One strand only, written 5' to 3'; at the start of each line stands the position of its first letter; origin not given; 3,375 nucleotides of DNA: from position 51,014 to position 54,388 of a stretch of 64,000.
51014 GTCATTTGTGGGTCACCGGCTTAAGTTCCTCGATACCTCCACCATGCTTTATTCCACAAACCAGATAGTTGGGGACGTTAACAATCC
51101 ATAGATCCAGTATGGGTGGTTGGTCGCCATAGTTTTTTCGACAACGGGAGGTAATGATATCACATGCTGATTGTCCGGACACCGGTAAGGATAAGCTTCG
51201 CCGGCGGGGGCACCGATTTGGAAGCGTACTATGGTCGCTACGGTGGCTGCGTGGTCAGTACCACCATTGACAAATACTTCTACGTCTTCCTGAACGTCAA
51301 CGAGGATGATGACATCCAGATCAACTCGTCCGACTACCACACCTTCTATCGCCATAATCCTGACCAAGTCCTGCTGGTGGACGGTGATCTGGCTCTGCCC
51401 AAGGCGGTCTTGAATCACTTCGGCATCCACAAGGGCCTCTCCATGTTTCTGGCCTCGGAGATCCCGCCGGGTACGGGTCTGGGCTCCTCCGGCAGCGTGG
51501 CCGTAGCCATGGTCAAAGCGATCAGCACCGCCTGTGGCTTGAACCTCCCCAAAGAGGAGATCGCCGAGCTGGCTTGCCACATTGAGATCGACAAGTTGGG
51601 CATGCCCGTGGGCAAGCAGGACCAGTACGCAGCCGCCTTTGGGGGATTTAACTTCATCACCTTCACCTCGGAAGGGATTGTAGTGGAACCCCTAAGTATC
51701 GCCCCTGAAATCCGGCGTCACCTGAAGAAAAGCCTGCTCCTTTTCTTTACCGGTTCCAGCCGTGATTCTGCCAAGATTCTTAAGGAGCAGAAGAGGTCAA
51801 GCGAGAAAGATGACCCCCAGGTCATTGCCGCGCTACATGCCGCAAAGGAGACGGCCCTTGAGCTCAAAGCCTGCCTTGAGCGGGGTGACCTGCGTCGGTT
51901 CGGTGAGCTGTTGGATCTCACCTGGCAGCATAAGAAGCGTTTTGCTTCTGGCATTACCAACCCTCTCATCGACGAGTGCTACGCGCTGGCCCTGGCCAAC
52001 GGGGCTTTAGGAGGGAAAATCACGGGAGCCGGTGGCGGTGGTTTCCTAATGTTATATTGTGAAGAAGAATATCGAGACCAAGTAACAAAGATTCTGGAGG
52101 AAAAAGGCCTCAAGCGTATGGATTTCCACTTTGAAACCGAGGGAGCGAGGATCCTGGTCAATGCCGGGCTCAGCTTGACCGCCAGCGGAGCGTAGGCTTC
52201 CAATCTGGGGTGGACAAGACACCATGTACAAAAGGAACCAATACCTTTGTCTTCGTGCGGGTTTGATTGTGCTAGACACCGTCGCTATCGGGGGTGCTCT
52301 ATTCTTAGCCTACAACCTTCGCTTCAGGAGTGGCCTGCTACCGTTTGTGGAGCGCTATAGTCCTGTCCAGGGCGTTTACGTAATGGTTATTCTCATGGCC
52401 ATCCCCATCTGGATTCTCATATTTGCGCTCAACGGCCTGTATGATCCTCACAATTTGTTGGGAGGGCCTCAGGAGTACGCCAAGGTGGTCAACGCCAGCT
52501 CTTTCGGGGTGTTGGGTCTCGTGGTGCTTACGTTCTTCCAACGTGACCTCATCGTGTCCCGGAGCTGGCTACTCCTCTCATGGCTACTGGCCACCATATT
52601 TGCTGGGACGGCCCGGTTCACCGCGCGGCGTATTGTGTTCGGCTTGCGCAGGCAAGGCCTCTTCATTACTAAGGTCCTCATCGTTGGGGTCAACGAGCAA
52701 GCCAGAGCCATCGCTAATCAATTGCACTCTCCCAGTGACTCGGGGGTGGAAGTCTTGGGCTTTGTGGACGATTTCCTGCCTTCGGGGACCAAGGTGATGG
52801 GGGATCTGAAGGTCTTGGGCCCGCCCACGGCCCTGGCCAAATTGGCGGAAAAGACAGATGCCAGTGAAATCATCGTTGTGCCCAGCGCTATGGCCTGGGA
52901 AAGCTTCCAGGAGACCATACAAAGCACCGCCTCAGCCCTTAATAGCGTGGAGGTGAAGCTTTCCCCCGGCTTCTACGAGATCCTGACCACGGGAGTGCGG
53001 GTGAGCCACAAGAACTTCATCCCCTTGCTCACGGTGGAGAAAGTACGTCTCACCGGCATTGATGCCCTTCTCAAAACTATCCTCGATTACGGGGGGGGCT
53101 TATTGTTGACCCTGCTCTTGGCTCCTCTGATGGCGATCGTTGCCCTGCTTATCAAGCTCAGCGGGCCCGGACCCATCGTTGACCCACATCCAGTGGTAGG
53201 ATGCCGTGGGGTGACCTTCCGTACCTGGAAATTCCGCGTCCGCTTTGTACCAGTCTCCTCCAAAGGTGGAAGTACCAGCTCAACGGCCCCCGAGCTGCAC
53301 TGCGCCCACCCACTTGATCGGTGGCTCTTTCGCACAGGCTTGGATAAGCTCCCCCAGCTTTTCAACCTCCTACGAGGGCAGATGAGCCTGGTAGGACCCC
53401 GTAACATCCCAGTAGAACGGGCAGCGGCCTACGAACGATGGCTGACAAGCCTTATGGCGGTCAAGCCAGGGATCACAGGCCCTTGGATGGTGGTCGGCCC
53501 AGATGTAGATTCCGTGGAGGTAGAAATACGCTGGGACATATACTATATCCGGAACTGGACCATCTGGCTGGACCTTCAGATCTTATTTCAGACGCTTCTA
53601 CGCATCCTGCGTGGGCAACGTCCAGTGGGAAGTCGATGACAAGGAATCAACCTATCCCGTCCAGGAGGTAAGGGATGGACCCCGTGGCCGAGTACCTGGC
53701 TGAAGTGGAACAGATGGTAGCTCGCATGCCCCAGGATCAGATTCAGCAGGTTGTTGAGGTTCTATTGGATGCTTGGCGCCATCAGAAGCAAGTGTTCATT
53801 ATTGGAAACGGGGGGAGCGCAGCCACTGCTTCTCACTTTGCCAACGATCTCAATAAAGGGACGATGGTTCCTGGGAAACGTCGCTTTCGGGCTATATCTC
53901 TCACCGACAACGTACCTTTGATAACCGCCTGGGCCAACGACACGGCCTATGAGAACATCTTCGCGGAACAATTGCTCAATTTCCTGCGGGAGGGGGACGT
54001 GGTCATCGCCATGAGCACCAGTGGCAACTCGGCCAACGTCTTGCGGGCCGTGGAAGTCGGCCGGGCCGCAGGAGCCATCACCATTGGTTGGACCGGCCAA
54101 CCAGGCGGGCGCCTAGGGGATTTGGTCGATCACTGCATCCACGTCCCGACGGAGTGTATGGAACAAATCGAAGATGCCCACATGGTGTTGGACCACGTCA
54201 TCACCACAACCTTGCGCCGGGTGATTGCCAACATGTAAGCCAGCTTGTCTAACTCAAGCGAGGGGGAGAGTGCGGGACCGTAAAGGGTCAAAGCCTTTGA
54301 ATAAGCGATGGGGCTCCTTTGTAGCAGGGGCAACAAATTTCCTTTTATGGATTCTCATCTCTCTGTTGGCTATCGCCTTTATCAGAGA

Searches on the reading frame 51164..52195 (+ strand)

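Call 58: search_protein_families(library=pfam, proteins=[window:51164-52195:+], max_evalue=1e-8)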
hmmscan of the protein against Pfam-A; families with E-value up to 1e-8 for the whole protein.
window:51164-52195:+ (343 aa): 2 families
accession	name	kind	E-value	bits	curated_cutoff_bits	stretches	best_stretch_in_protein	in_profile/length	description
PF00288.32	GHMP_kinases_N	-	1.2e-20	73.9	22.3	1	81-161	9-87/87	GHMP kinases N terminal domain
PF08544.19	GHMP_kinases_C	-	3e-13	50.4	21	1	236-314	3-82/85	GHMP kinases C terminal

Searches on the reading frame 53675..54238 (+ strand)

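Call 58: search_protein_families(library=pfam, proteins=[window:53675-54238:+], max_evalue=1e-8)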
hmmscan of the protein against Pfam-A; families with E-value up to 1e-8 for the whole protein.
window:53675-54238:+ (187 aa): 2 families
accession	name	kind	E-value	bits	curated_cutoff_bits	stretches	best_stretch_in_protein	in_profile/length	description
PF13580.11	SIS_2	-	3.8e-20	72.8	27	1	6-141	1-138/138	SIS domain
PF01380.27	SIS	-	1.8e-11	44.4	25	0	94-160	41-107/131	SIS domain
